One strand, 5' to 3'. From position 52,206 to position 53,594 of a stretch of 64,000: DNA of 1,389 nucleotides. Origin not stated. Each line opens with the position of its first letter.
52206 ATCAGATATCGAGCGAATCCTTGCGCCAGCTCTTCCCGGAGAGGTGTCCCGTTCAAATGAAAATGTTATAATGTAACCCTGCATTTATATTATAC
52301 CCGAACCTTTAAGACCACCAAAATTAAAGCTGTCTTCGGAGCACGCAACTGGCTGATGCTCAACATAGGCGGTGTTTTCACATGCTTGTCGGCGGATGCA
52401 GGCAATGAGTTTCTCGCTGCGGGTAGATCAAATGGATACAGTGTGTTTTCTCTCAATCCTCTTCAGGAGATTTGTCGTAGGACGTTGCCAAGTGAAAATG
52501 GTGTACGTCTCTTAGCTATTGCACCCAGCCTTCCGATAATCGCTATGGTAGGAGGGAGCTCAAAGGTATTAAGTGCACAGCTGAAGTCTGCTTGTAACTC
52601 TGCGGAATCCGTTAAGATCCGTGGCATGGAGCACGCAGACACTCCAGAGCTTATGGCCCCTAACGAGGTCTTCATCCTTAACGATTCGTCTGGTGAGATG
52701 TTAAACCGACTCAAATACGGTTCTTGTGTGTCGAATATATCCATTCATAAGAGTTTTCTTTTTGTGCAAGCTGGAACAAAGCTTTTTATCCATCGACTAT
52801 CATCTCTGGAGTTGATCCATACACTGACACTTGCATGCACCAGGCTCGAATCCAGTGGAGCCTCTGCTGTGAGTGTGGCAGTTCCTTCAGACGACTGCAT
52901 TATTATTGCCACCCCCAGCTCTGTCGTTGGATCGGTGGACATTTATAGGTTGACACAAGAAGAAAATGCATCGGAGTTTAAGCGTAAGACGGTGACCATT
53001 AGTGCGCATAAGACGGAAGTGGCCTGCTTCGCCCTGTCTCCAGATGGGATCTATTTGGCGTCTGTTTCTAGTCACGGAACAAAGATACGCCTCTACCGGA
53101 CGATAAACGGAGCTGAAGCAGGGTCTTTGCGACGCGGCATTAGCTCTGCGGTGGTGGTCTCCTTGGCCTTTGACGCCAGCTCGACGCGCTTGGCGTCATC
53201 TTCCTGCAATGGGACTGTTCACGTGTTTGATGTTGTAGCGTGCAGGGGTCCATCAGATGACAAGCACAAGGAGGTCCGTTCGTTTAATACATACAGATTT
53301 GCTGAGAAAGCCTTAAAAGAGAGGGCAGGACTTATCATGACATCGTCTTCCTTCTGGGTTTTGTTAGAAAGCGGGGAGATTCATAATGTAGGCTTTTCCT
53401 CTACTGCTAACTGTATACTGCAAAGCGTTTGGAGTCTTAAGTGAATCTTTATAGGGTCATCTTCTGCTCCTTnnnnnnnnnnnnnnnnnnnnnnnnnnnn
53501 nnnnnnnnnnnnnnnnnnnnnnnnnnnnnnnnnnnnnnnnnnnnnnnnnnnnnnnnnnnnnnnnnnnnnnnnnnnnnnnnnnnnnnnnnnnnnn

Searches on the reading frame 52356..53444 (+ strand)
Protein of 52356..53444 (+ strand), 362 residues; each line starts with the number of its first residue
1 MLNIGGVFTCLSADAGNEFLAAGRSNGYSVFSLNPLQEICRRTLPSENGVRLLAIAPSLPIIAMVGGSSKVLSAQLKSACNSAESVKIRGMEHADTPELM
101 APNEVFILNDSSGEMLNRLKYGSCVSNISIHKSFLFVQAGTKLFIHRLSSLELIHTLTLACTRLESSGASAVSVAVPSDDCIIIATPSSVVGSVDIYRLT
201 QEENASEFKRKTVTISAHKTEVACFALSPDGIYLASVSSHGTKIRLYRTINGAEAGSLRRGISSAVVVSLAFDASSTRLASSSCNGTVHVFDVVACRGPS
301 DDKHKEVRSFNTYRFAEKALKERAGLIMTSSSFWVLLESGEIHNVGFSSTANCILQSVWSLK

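Call 35: search_protein_families(library=pfam, proteins=[window:52356-53444:+], max_evalue=0.001)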
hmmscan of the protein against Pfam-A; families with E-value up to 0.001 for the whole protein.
window:52356-53444:+ (362 aa): 12 families
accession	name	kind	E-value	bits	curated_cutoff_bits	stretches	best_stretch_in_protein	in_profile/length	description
PF25173.1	Beta-prop_WDR3_1st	-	9.5e-14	51.9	154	2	194-298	11-105/184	WDR3 first beta-propeller domain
PF21032.3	PROPPIN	-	3.8e-13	49.8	30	1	113-293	76-246/345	PROPPIN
PF24817.1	WD40_WDHD1_1st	-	1.5e-10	41.2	109.9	1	168-294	46-158/291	WDHD1 first WD40 domain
PF00400.38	WD40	-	8.3e-09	36.1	27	0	212-247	4-38/39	WD domain, G-beta repeat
PF23414.1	Beta-prop_EML_2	-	2.8e-07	30.6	90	1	170-310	41-170/266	Echinoderm microtubule-associated protein second beta-propeller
PF25174.1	Beta-prop_THOC3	-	3.1e-07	30.1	305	1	158-293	119-242/272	THOC3 beta-propeller domain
PF24814.1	WD40_Prp19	-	6.3e-07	29.2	320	1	123-293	92-247/281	Prp19 WD40 domain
PF23775.1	Beta-prop_RIG_2nd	-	3.1e-05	24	80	0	116-231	113-226/278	RIG second beta-propeller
PF24807.1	WD40_CDC20-Fz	-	0.0001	22.2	200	0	166-320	51-183/292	CDC20/Fizzy WD40 domain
PF12894.13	ANAPC4_WD40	-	0.00056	20.5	22.9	0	192-255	17-73/91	Anaphase-promoting complex subunit 4 WD40 domain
PF24782.2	WD40_MABP1-WDR62_2nd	-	0.00082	18.9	290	0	166-293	176-299/341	MABP1/WDR62 second WD40 domain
PF24796.1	WDR55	-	0.00095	18.7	200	0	177-293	17-124/296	WDR55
